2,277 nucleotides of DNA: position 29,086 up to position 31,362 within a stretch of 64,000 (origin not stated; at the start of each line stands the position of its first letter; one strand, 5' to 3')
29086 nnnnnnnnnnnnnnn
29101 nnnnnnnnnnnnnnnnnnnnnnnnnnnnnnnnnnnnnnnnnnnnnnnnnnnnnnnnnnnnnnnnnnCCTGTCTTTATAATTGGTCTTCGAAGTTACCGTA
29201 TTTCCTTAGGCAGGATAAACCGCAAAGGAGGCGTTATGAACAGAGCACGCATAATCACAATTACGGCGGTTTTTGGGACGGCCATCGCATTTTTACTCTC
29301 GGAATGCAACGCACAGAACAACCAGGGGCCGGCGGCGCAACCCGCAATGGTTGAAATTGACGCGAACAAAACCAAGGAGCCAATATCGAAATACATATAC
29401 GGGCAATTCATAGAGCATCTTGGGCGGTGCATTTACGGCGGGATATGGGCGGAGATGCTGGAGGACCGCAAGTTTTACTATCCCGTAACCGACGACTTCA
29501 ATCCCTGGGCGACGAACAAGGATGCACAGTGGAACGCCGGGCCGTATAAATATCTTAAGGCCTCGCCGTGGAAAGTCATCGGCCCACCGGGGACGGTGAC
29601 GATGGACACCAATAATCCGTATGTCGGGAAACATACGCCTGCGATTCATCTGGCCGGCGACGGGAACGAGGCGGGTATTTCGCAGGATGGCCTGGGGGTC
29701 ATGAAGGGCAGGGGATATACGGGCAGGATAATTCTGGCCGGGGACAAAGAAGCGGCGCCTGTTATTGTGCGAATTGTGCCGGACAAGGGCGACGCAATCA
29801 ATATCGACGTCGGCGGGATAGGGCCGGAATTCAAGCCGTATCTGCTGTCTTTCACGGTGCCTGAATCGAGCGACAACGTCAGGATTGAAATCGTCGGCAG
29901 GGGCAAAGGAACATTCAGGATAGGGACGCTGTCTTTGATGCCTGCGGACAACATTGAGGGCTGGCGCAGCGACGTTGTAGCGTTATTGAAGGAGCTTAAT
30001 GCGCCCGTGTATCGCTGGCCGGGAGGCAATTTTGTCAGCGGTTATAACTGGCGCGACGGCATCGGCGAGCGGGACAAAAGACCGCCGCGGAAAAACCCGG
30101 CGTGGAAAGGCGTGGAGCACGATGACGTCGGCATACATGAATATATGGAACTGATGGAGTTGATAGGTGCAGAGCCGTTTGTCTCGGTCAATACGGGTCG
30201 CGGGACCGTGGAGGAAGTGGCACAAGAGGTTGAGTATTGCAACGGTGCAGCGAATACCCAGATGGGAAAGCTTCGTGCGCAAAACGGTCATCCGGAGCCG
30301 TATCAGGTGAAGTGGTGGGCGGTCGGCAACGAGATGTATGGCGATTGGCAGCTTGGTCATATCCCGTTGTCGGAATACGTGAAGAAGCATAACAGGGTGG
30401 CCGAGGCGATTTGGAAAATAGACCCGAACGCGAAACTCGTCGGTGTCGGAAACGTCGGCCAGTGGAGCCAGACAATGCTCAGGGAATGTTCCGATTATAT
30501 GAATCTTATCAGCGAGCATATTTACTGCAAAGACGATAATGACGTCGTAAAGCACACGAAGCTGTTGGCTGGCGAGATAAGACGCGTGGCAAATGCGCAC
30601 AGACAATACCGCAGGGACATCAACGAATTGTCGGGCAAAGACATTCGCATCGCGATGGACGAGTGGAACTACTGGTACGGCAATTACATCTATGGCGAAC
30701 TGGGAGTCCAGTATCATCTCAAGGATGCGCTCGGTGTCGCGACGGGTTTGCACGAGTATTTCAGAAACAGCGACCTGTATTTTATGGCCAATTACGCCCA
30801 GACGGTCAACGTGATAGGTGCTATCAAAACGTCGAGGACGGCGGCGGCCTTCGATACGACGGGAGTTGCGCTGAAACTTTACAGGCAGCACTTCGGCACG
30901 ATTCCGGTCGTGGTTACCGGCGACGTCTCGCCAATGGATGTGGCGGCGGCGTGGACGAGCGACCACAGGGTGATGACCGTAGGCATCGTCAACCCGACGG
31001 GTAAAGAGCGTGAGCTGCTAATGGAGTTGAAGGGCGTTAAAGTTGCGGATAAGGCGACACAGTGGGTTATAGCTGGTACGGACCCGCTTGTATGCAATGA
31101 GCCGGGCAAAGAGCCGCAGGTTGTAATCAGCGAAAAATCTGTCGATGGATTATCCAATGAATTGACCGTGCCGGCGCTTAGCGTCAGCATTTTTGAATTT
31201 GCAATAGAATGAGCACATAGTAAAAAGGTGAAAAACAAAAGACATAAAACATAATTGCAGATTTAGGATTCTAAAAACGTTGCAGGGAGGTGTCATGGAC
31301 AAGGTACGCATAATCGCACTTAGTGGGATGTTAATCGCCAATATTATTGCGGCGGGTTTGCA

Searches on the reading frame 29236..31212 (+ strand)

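Call 79: search_protein_families(library=pfam, proteins=[window:29236-31212:+], max_evalue=0.00001)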
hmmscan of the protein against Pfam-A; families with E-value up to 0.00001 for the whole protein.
window:29236-31212:+ (658 aa): 2 families
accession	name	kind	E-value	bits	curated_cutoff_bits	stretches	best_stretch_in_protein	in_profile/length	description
PF06964.18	Alpha-L-AF_C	-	1.2e-19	71.6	27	1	475-649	1-165/165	Alpha-L-arabinofuranosidase C-terminal domain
PF22848.2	ASD1_dom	-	1.1e-09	38.6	22.2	0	326-366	108-149/239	Alpha-L-arabinofuranosidase 1 domain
